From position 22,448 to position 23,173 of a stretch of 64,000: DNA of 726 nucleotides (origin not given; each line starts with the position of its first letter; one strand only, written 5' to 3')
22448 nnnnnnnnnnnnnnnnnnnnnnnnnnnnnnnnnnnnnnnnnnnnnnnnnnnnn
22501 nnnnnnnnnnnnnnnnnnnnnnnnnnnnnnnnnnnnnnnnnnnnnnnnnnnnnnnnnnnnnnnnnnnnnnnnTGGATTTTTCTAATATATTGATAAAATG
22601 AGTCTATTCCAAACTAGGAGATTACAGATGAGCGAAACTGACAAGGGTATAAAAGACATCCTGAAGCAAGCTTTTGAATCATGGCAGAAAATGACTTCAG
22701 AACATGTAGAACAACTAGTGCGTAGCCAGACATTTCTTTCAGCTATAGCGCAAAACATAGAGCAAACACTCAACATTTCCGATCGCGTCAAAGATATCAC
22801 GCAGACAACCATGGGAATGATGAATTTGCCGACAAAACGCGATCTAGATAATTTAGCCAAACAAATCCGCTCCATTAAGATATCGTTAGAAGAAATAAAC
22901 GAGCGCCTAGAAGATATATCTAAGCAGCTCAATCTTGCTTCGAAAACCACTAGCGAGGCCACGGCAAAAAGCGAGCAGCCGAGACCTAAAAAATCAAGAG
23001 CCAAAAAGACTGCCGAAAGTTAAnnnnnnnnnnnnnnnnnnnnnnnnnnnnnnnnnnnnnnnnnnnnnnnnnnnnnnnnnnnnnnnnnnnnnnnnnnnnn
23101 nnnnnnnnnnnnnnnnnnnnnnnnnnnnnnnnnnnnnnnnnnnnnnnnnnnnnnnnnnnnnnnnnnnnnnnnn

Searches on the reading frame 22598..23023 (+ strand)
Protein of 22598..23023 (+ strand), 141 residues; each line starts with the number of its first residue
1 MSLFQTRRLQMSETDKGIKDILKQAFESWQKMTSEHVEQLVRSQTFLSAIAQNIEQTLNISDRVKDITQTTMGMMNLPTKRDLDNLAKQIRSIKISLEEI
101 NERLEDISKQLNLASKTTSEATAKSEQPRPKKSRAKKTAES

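Call 62: search_protein_families(library=pfam, proteins=[window:22598-23023:+], max_evalue=0.01)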
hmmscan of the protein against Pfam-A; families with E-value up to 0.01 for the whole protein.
window:22598-23023:+ (141 aa): 10 families
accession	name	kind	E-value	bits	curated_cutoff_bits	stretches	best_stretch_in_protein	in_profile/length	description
PF10805.13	DUF2730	-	3.8e-05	24.1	24.9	1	59-113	41-95/102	Protein of unknown function (DUF2730)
PF09712.15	PHA_synth_III_E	-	8e-05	22.5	25.7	1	8-94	219-304/311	Poly(R)-hydroxyalkanoic acid synthase subunit (PHA_synth_III_E)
PF07200.18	Mod_r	-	0.00039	20.9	30.1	1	30-124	1-97/146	Modifier of rudimentary (Mod(r)) protein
PF15456.11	Uds1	-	0.0026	18.4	28.8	1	27-121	13-108/123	Up-regulated During Septation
PF11083.13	Relaxase_C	-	0.0034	18.1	30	0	18-116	27-121/125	C-terminal helical hairpin domain from relaxase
PF05597.16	Phasin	-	0.0035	17.8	28.8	1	30-101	52-125/126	Poly(hydroxyalcanoate) granule associated protein (phasin)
PF06419.17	COG6_N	-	0.005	17.4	27.4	1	82-133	34-85/114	Conserved oligomeric complex COG6, N-terminal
PF05549.16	Allexi_40kDa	-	0.0051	16.8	26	1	41-131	74-161/271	Allexivirus 40kDa protein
PF04136.21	COG3_N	-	0.0057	17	27.9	0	13-69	22-80/147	Conserved oligomeric Golgi complex subunit 3, N-terminal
PF06738.18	ThrE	-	0.0072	16.3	26.3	1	57-112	53-104/241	Putative threonine/serine exporter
